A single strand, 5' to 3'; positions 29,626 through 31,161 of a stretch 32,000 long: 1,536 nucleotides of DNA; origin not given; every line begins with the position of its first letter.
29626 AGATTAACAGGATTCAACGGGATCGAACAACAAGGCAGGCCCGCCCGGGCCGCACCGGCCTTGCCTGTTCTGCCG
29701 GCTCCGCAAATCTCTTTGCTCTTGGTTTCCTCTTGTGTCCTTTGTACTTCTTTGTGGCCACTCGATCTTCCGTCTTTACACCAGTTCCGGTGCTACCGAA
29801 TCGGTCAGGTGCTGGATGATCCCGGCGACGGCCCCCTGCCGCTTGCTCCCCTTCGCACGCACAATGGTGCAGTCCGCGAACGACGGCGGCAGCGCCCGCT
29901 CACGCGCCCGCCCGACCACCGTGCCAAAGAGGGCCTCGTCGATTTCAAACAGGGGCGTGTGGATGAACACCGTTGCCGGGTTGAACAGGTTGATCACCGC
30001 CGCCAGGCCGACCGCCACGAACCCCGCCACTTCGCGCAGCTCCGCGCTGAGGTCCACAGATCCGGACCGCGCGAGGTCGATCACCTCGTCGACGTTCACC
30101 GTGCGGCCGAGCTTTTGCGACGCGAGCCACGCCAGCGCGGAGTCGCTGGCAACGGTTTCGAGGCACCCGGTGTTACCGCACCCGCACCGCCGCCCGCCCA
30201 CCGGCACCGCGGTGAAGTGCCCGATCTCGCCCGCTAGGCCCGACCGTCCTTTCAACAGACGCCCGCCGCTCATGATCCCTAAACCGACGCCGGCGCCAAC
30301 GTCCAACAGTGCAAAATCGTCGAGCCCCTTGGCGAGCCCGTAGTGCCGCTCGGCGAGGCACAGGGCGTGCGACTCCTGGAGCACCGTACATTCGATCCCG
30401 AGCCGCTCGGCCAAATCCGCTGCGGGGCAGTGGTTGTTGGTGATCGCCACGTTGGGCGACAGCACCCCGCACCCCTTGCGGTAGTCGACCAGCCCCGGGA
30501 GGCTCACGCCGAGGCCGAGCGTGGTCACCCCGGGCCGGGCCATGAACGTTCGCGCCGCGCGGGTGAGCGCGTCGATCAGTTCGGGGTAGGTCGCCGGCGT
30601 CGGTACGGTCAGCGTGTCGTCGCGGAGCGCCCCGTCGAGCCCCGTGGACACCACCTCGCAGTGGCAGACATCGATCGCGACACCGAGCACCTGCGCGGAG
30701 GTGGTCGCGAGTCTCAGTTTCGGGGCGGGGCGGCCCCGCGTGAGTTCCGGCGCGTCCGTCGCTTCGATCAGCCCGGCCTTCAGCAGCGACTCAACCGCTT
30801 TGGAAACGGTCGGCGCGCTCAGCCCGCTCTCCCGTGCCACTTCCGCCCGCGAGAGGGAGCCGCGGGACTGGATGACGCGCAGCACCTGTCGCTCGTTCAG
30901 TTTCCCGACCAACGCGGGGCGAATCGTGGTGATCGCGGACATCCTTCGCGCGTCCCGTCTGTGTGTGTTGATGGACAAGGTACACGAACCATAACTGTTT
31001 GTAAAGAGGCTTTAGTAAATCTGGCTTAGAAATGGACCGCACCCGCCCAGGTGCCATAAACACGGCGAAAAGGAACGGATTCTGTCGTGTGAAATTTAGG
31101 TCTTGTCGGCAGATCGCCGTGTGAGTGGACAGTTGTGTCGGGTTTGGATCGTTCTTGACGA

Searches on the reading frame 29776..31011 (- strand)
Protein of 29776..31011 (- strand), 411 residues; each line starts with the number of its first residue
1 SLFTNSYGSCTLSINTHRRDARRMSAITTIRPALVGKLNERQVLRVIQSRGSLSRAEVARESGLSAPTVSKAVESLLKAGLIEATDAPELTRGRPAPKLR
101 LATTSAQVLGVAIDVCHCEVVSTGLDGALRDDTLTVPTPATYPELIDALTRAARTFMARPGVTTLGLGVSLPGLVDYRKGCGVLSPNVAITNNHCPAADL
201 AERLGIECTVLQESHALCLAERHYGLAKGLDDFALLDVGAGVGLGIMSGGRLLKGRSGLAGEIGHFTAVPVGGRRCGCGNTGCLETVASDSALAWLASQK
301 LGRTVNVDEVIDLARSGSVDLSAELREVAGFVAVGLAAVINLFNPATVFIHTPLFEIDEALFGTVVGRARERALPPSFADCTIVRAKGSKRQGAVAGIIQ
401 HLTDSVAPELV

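Call 85: search_protein_families(library=pfam, proteins=[window:29776-31011:-], max_evalue=0.001)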
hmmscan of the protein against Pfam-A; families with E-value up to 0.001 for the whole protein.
window:29776-31011:- (411 aa): 9 families
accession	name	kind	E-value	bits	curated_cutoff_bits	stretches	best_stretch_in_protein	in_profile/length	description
PF00480.26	ROK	-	6.6e-40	137.9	22.9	1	117-397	10-286/294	ROK family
PF13412.12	HTH_24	-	3.1e-11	43.1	21.9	1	39-83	4-48/48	Winged helix-turn-helix DNA-binding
PF12802.13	MarR_2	-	1.1e-09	38.8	27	1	39-89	6-57/61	MarR family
PF01047.28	MarR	-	3.4e-06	27.3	24.6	1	42-86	7-51/59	MarR family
PF01978.25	TrmB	-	1.2e-05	25.5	25.6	1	39-86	9-56/68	Sugar-specific transcriptional regulator TrmB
PF09339.16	HTH_IclR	-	7.4e-05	22.9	22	1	43-83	8-49/52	IclR helix-turn-helix domain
PF13404.12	HTH_AsnC-type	-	0.00022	21.4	27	0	41-73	6-38/42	AsnC-type helix-turn-helix domain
PF12840.13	HTH_20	-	0.00036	20.9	27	1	41-83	7-49/51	Helix-turn-helix domain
PF01325.25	Fe_dep_repress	-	0.00053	20.6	26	0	41-83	11-53/60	Iron dependent repressor, N-terminal DNA binding domain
